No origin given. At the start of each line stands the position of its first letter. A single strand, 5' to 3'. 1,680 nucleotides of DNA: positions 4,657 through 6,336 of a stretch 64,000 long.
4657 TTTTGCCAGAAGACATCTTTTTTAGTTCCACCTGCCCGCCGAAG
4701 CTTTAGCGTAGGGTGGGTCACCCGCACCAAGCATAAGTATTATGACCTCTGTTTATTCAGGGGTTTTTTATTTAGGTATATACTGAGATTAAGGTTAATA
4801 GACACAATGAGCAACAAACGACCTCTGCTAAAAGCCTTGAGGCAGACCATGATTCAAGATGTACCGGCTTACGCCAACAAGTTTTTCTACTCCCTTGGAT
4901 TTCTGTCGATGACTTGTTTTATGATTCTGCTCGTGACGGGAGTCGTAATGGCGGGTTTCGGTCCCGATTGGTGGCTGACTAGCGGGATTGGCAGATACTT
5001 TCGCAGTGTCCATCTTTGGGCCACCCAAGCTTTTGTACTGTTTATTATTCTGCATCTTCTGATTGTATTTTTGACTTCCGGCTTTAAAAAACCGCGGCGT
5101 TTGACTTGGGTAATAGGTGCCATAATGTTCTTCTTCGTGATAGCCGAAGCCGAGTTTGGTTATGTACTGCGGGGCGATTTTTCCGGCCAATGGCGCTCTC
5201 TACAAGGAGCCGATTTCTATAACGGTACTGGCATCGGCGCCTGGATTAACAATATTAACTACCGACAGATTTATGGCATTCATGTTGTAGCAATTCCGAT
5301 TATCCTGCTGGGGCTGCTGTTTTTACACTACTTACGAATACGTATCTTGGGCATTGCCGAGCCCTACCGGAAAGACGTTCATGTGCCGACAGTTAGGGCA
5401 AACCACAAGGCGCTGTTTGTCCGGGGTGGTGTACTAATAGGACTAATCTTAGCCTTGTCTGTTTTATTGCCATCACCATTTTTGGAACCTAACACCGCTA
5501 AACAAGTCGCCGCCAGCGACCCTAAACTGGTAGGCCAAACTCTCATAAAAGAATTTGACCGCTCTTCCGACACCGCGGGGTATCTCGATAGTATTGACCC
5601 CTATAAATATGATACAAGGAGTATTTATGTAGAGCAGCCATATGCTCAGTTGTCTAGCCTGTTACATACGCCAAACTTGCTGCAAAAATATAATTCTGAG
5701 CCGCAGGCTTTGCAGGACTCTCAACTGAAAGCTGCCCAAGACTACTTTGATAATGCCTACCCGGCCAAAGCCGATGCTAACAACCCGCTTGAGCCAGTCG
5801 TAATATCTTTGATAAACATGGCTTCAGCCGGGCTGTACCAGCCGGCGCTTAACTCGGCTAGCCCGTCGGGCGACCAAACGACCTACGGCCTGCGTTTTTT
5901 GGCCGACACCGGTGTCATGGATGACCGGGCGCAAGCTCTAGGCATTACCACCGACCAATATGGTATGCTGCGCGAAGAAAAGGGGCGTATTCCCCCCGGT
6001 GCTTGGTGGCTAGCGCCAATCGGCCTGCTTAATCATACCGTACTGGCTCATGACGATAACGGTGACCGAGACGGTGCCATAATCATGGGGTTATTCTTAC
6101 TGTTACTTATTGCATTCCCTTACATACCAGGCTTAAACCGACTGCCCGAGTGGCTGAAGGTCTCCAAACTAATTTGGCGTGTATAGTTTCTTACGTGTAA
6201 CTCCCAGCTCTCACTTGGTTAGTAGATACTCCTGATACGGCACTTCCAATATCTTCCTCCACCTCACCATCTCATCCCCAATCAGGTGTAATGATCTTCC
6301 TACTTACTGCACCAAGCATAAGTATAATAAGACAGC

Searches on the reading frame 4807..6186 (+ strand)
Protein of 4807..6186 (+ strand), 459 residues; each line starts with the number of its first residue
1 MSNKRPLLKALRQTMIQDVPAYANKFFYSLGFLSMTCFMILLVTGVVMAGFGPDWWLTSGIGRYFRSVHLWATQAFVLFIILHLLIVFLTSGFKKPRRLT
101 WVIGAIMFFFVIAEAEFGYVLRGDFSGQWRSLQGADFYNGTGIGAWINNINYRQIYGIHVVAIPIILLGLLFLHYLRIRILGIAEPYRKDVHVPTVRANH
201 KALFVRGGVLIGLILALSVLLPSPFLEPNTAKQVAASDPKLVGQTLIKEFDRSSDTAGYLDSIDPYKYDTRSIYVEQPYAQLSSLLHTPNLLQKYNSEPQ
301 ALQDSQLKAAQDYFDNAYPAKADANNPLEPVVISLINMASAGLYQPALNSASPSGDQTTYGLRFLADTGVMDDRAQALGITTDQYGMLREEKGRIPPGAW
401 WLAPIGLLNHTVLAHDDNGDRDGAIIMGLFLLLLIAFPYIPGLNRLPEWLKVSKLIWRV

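Call 22: search_protein_families(library=pfam, proteins=[window:4807-6186:+], max_evalue=0.00001)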
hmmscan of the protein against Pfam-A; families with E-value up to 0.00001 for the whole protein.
window:4807-6186:+ (459 aa): 2 families
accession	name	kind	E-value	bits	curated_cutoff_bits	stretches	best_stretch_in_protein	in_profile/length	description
PF13631.11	Cytochrom_B_N_2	-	2.2e-15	57.5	27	1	75-221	2-162/169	Cytochrome b(N-terminal)/b6/petB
PF00033.24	Cytochrome_B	-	3e-14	53.7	27.2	1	25-179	11-186/189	Cytochrome b/b6/petB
